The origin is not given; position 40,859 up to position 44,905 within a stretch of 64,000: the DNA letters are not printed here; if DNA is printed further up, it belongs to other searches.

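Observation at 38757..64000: About 25 kb LacI-associated locus that reads as a complete beta-1,2-glucan (sophoro-oligosaccharide) utilisation pathway with an unusual transporter combination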

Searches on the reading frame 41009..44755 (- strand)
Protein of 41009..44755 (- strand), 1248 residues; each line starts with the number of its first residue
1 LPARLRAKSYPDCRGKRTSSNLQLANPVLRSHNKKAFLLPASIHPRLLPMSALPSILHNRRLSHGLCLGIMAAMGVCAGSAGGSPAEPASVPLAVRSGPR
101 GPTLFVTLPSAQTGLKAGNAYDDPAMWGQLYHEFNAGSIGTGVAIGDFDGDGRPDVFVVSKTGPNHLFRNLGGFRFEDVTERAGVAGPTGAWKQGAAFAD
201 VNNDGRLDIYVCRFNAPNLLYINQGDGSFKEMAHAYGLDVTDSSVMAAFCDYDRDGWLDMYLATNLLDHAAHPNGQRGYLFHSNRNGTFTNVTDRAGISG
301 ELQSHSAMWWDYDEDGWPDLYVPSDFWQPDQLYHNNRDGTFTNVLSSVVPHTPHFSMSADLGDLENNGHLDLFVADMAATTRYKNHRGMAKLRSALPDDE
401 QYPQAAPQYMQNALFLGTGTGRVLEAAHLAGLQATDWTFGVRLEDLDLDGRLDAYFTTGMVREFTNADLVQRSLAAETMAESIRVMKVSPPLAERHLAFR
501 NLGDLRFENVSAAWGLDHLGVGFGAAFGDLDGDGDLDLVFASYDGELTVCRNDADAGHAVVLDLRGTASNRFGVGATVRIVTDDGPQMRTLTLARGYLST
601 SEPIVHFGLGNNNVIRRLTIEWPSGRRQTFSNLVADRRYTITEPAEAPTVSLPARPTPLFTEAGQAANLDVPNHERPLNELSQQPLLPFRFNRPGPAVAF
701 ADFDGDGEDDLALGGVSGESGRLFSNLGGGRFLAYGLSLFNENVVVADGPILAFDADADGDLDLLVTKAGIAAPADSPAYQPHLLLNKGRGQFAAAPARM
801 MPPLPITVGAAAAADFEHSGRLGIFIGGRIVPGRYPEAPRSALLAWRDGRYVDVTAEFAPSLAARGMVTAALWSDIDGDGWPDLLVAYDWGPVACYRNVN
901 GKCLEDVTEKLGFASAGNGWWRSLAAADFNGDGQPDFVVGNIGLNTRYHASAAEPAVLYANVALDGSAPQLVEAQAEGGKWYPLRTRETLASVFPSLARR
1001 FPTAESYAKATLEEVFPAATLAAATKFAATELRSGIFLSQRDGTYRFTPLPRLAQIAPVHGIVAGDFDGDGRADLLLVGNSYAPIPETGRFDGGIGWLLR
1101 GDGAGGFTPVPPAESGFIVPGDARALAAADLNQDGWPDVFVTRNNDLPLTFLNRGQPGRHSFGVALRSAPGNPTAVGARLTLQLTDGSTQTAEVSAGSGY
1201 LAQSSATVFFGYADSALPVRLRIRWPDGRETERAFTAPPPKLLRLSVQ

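Call 4: search_protein_families(library=pfam, proteins=[window:41009-44755:-], max_evalue=0.01)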
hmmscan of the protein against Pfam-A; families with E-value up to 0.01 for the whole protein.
window:41009-44755:- (1248 aa): 4 families
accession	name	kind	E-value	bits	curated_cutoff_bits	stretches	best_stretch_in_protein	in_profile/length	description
PF13517.12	FG-GAP_3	-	1.2e-84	279.3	26.9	11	147-211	1-61/61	FG-GAP-like repeat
PF07593.17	UnbV_ASPIC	-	2.4e-38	130.3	23.4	2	573-640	1-68/68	ASPIC and UnbV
PF01839.29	FG-GAP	-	2.4e-34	117.1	22.1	6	921-941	2-22/37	FG-GAP repeat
PF16743.10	PliI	-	0.0014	18.7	27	0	191-216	58-82/123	Periplasmic lysozyme inhibitor of I-type lysozyme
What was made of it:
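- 41009..44608 (-): FG-GAP / ASPIC-UnbV ('CRTAC1-like') double-module exported protein; start uncertain (ORF extends to 44755). FG-GAP_3 x11 at E 1e-84 and UnbV_ASPIC x2 at E 2e-38 (call 4).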

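Call 45: search_protein_families(library=ncbifam, proteins=[window:41009-44755:-], max_evalue=0.00001)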
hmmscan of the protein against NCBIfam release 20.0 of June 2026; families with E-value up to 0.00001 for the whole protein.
window:41009-44755:- (1248 aa): 0 families
